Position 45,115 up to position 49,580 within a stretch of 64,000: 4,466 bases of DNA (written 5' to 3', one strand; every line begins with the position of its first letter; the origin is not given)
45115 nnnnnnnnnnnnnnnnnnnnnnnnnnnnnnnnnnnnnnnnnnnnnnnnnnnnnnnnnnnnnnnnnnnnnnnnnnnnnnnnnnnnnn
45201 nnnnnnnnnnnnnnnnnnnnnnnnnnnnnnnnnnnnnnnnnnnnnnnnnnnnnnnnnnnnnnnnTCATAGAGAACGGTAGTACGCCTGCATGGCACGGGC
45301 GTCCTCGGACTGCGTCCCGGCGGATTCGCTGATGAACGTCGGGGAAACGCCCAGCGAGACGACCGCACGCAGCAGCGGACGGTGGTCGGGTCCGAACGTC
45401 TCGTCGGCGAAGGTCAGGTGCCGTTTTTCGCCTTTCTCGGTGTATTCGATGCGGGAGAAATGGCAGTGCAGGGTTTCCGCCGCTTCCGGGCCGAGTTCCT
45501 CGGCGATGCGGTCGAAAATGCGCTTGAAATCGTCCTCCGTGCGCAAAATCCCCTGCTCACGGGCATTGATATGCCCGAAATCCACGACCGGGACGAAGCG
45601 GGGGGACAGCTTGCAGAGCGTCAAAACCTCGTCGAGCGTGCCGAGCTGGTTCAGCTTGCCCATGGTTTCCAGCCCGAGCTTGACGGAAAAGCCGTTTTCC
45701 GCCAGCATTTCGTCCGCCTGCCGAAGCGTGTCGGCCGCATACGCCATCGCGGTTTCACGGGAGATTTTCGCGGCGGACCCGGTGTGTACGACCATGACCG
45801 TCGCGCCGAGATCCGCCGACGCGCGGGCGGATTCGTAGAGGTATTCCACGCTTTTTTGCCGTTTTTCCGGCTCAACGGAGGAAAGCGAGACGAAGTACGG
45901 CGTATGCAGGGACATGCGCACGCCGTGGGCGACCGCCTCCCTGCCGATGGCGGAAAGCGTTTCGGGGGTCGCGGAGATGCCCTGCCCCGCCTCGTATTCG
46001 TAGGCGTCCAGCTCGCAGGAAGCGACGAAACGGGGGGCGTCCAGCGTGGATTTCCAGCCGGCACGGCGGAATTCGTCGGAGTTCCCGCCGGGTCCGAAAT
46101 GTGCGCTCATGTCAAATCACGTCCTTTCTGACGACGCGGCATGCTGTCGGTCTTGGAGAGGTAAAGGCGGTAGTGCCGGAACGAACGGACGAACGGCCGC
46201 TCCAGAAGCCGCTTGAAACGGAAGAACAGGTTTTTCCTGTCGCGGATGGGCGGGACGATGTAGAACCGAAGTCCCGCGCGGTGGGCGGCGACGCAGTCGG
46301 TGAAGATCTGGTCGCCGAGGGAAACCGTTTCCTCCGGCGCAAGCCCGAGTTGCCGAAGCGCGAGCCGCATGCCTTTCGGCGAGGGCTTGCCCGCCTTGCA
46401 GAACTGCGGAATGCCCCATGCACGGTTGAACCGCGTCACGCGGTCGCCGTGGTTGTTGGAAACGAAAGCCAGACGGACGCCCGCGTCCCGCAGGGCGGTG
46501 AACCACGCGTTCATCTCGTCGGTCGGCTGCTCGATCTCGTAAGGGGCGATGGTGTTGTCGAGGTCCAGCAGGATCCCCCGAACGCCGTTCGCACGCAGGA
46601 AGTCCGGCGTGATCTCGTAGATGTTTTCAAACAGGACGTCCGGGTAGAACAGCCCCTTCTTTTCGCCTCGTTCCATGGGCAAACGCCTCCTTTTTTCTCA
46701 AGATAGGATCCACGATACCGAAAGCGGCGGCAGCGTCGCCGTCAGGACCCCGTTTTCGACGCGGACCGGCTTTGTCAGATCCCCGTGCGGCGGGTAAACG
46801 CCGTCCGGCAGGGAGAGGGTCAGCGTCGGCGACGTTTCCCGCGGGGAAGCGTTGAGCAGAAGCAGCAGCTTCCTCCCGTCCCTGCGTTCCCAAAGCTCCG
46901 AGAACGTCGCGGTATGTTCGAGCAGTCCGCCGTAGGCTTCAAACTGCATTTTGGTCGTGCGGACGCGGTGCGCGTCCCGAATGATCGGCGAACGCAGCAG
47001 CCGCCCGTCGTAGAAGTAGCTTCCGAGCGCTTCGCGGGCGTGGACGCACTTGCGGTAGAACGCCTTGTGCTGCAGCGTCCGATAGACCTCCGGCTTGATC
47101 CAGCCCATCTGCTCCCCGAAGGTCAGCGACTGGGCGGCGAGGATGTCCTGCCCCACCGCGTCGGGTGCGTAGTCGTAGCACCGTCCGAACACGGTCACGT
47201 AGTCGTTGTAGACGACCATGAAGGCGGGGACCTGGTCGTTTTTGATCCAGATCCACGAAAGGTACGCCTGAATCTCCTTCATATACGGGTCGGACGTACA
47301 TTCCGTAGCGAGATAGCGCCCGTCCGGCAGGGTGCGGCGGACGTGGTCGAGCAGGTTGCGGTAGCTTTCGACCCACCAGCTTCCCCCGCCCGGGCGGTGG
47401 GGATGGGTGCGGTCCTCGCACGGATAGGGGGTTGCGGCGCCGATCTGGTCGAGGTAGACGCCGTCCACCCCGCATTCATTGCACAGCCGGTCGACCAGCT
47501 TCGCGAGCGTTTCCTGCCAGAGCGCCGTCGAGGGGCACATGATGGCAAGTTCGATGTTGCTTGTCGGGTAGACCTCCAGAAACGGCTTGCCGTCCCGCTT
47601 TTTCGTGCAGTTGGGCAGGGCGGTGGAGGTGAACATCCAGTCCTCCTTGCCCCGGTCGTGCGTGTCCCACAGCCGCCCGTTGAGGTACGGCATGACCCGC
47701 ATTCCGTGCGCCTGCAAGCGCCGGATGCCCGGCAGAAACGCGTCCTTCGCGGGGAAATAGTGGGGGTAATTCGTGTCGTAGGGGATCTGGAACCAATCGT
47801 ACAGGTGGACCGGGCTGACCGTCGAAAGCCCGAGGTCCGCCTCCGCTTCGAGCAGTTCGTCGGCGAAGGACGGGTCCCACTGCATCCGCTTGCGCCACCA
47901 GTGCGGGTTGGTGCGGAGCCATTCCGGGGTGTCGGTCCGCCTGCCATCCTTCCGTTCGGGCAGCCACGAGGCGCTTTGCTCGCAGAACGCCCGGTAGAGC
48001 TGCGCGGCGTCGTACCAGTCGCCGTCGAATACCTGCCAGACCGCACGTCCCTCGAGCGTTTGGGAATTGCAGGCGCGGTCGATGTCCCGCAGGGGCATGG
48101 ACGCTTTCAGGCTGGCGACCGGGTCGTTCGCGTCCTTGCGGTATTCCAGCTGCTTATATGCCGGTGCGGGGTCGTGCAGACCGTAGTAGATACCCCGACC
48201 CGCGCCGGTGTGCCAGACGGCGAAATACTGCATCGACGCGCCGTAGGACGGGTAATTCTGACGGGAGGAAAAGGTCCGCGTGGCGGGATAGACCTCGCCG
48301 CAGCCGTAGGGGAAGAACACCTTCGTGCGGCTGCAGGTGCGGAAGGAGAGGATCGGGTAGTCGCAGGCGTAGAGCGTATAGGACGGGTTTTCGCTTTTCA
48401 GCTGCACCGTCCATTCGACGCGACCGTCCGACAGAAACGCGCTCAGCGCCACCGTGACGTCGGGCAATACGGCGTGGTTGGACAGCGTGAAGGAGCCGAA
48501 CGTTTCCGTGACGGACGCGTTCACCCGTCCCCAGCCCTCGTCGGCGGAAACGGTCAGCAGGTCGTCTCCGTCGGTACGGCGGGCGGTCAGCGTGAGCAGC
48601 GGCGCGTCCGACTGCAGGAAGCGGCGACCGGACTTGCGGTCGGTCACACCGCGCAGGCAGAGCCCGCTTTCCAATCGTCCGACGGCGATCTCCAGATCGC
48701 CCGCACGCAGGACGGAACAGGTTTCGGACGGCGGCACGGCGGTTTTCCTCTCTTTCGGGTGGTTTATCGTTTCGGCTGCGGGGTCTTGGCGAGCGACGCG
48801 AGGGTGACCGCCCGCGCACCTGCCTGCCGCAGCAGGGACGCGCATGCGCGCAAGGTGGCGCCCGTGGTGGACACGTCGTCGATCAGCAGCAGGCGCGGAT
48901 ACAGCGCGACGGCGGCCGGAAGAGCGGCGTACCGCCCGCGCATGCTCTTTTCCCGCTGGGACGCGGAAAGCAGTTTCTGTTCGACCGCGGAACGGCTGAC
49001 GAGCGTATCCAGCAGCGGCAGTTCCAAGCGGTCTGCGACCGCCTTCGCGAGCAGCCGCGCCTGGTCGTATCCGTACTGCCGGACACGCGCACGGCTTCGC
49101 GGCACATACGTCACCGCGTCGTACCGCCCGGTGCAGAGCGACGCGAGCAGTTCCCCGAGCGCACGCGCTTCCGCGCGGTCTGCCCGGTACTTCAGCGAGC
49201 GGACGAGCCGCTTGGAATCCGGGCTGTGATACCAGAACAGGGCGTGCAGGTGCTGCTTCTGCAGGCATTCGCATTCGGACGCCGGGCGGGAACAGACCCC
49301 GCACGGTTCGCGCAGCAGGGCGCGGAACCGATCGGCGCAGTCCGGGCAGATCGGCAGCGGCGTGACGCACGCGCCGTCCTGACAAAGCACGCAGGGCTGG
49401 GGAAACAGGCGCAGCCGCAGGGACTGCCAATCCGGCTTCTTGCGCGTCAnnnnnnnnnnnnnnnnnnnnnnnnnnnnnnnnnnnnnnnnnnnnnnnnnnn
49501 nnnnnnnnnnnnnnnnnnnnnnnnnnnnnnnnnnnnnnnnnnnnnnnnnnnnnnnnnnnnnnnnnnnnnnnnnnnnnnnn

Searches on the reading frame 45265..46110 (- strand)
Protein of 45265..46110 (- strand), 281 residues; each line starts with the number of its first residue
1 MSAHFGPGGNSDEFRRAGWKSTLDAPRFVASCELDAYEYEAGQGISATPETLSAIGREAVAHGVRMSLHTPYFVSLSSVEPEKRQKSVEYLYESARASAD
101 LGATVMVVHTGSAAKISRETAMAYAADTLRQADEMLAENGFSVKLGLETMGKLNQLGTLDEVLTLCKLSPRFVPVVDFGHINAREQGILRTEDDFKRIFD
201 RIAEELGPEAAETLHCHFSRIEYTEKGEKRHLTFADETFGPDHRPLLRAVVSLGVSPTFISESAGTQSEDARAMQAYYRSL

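Call 11: search_protein_families(library=pfam, proteins=[window:45265-46110:-], max_evalue=0.01)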
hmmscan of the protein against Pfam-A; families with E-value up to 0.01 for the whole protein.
window:45265-46110:- (281 aa): 2 families
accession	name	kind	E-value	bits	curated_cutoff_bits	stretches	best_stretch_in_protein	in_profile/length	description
PF01261.30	AP_endonuc_2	-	4.4e-28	99.1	31.1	1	28-266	3-232/249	Xylose isomerase-like TIM barrel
PF03851.20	UvdE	-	4.7e-05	23.2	24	1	48-205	84-235/275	UV-endonuclease UvdE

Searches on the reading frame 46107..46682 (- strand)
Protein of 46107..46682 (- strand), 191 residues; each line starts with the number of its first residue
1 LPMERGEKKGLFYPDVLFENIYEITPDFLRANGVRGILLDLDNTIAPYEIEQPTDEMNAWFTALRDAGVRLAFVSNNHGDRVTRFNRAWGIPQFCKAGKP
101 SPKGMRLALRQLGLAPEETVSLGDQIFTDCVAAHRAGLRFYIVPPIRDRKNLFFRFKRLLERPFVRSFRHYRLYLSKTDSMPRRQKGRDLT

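Call 11: search_protein_families(library=pfam, proteins=[window:46107-46682:-], max_evalue=0.01)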
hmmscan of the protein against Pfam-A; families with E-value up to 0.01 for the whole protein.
window:46107-46682:- (191 aa): 5 families
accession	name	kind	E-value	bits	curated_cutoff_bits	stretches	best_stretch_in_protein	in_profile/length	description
PF00702.32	Hydrolase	-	4.9e-11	43.8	26.4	1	26-137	72-191/191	haloacid dehalogenase-like hydrolase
PF13419.12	HAD_2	-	4.6e-10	40.3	23.8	1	52-143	79-178/178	Haloacid dehalogenase-like hydrolase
PF13242.12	Hydrolase_like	-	9.7e-10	38.7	22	1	97-143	2-48/75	HAD-hyrolase-like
PF09419.16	PGP_phosphatase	-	1.7e-06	28.1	20.4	1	9-137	14-157/168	Mitochondrial PGP phosphatase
PF13344.12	Hydrolase_6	-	0.0082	16.6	27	0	38-81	2-43/101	Haloacid dehalogenase-like hydrolase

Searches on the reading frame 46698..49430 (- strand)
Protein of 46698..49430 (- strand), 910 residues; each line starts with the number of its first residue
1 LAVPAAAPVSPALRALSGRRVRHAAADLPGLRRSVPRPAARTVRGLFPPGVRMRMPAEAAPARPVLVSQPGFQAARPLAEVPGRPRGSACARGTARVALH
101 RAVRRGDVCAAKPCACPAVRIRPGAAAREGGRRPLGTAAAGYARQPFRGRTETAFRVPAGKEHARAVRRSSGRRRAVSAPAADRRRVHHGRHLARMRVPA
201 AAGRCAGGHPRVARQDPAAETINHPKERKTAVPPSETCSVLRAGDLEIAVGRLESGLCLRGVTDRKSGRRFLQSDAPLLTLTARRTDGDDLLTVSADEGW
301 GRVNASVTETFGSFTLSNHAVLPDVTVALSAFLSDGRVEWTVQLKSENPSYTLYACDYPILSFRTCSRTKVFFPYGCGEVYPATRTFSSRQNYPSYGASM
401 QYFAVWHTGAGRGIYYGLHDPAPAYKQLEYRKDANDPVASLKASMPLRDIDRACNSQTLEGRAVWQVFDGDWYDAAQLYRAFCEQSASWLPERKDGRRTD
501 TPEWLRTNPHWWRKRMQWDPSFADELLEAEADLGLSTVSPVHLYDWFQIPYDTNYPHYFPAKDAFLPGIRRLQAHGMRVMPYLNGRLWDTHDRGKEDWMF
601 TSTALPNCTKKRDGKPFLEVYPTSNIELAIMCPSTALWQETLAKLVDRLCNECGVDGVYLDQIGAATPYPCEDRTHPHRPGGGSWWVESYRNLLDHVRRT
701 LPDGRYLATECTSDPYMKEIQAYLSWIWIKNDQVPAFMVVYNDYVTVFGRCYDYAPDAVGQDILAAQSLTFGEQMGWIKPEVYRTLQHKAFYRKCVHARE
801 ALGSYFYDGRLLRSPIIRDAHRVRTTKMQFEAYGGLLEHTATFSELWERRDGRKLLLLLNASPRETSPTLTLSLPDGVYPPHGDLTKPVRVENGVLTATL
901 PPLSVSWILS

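Call 11: search_protein_families(library=pfam, proteins=[window:46698-49430:-], max_evalue=0.01)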
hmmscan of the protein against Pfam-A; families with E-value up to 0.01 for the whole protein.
window:46698-49430:- (910 aa): 1 family
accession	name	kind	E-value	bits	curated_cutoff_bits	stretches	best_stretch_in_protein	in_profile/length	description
PF19773.5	DUF6259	-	4.2e-82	276.1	28.7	1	459-752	3-300/300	Domain of unknown function (DUF6259)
